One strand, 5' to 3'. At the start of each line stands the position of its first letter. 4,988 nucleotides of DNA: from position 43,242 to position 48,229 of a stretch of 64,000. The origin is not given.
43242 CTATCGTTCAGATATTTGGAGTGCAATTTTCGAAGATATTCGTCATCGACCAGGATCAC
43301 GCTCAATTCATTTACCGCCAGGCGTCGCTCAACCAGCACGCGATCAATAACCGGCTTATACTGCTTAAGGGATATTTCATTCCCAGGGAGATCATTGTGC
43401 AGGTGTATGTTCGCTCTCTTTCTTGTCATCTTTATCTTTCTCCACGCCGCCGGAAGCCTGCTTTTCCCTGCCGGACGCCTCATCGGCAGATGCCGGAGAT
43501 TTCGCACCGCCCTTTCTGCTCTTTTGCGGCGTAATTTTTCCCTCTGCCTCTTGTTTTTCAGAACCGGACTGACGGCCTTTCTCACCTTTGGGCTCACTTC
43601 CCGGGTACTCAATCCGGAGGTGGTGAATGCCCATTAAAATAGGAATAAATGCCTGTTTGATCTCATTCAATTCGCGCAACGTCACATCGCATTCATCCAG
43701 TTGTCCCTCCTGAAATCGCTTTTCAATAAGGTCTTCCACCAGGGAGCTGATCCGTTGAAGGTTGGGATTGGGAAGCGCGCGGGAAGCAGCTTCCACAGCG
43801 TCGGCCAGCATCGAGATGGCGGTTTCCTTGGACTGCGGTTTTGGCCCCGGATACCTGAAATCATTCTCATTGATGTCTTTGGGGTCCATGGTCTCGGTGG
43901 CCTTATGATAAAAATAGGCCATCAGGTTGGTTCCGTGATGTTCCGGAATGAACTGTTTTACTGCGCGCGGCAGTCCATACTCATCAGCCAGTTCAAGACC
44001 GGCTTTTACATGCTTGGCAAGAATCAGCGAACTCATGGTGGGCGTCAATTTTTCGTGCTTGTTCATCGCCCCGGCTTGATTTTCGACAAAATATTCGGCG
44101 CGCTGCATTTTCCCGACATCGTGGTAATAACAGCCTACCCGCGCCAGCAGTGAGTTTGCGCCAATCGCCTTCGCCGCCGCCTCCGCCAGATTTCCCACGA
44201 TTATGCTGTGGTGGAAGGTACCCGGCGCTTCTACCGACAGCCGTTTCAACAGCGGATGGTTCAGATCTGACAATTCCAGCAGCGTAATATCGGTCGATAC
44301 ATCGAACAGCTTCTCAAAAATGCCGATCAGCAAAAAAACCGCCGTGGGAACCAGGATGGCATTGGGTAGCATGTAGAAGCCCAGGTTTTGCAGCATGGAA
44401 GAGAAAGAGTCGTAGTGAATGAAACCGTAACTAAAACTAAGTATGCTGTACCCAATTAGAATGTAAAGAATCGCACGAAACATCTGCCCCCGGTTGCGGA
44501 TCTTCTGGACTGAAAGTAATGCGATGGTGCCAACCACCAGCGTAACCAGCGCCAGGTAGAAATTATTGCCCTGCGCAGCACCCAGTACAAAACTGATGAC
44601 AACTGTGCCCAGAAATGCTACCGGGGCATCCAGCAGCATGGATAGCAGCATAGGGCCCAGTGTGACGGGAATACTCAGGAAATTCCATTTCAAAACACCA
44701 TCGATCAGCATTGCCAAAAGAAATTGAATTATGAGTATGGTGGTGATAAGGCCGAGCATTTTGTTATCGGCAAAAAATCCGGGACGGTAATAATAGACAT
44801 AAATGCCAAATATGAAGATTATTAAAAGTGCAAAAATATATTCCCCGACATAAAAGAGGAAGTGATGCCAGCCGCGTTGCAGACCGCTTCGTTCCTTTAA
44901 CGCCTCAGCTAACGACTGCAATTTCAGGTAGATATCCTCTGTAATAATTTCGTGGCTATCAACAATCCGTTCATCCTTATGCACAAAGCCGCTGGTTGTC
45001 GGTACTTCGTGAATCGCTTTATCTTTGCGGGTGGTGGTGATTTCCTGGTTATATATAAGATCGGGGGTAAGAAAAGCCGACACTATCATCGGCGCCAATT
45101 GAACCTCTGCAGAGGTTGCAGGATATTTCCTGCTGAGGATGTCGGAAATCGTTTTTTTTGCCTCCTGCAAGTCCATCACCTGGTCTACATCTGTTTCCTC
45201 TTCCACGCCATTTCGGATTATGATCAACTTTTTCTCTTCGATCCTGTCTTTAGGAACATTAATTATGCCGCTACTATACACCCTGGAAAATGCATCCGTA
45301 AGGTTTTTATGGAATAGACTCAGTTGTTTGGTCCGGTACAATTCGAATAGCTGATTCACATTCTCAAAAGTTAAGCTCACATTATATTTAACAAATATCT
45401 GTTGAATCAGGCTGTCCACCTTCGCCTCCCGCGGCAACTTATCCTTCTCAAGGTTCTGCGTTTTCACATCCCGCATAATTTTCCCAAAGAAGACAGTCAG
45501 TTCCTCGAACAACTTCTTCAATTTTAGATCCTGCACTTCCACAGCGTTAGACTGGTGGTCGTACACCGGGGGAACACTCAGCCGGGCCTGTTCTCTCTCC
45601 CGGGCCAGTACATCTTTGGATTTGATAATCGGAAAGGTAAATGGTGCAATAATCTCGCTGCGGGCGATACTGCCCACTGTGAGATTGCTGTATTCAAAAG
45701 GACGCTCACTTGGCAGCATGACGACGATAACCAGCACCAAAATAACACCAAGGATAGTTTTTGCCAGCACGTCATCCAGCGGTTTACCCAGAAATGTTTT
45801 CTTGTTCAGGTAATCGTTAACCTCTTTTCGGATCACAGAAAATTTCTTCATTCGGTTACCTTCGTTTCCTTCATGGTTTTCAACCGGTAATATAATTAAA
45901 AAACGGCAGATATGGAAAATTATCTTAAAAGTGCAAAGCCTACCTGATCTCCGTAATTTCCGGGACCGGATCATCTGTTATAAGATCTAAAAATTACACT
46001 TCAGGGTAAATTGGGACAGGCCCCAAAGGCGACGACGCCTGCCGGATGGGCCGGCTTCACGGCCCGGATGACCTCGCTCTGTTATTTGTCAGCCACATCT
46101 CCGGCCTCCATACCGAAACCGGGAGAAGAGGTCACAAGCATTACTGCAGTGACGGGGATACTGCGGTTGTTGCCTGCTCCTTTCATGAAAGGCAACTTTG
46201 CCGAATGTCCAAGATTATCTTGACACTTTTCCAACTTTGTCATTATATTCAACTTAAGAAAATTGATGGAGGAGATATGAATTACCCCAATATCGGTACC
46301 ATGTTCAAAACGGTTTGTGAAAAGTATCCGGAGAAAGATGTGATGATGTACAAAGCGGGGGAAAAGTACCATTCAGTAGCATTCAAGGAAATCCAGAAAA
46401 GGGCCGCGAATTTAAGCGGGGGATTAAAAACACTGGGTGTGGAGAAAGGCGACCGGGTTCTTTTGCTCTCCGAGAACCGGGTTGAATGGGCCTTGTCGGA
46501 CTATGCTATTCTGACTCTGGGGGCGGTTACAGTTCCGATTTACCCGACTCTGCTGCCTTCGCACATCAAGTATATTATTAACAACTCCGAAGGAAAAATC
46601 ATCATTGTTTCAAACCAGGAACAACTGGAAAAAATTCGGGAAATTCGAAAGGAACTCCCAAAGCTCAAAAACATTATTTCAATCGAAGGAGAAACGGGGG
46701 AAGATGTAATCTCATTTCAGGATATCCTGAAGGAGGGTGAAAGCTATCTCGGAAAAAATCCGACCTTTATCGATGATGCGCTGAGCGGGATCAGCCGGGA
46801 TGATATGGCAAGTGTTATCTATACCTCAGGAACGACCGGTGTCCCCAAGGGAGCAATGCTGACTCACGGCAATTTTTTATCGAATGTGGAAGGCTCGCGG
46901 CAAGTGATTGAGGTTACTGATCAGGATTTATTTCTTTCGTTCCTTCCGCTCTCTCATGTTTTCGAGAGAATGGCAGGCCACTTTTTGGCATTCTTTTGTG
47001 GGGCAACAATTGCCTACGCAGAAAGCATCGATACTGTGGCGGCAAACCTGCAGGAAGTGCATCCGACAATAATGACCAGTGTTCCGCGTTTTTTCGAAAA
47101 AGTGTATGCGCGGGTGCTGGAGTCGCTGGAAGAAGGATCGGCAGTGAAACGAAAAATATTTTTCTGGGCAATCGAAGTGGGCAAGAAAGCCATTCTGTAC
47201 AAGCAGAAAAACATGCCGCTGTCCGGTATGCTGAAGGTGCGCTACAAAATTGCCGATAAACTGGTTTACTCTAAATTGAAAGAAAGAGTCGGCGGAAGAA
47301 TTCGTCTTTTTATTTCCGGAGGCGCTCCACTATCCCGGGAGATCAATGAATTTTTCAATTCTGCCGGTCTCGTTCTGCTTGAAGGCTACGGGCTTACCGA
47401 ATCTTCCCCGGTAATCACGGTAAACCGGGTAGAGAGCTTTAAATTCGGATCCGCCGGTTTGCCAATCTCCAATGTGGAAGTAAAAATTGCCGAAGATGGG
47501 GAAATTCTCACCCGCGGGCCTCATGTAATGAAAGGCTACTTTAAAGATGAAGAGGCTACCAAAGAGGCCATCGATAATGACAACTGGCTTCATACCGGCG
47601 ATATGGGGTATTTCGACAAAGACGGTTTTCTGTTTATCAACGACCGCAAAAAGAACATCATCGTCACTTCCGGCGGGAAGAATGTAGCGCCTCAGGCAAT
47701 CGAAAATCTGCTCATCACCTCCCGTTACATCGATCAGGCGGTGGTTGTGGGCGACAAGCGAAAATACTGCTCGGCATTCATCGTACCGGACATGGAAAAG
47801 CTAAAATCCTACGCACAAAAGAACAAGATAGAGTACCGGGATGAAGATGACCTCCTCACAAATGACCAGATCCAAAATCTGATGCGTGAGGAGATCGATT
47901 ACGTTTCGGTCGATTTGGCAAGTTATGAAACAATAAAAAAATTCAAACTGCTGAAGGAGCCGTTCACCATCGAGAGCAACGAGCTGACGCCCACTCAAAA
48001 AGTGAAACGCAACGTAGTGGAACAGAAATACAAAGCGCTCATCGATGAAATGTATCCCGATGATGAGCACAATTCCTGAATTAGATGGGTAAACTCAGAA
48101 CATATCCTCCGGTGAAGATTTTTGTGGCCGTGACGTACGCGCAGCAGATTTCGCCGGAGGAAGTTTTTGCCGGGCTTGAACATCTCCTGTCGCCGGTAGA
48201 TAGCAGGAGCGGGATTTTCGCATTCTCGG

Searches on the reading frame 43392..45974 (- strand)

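Call 68: search_protein_families(library=pfam, proteins=[window:43392-45974:-], max_evalue=0.00001)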
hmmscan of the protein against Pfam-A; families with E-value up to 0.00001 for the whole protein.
window:43392-45974:- (860 aa): 3 families
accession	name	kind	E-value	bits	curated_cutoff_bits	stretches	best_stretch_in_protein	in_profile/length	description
PF07697.16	7TMR-HDED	-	1.9e-27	97.2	27.6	1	100-355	2-220/224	7TM-HD extracellular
PF07698.17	7TM-7TMR_HD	-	2.8e-23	83.3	29.4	1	373-561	2-190/190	7TM receptor with intracellular HD hydrolase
PF01966.28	HD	-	2.3e-14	54.1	22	1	586-729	1-115/116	HD domain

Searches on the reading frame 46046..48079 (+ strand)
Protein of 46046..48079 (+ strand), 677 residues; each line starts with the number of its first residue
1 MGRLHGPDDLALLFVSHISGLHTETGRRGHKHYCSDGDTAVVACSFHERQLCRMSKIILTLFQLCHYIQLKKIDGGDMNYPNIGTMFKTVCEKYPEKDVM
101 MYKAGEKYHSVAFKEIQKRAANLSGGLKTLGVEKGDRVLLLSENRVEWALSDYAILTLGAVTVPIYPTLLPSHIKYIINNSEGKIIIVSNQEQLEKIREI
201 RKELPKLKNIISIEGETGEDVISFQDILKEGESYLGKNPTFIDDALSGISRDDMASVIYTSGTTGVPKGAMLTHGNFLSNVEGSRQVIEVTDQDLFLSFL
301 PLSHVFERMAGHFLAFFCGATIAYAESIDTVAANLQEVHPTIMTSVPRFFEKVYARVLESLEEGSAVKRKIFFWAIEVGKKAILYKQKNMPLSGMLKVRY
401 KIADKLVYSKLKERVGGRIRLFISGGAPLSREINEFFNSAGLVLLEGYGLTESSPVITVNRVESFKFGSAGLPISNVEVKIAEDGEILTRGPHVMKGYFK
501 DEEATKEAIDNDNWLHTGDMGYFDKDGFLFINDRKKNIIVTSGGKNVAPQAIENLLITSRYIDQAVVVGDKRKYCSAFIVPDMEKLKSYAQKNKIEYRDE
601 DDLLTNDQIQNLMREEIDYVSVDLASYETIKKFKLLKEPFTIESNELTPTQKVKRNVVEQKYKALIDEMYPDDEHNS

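Call 68: search_protein_families(library=pfam, proteins=[window:46046-48079:+], max_evalue=0.00001)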
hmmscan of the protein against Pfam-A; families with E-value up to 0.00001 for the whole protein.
window:46046-48079:+ (677 aa): 2 families
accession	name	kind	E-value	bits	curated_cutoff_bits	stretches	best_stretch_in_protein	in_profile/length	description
PF00501.34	AMP-binding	-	1.2e-82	278.2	29.9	1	87-499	1-384/384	AMP-binding enzyme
PF23562.2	AMP-binding_C_3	-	5.3e-11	43.4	20.8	1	537-672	2-122/124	AMP-binding enzyme C-terminal domain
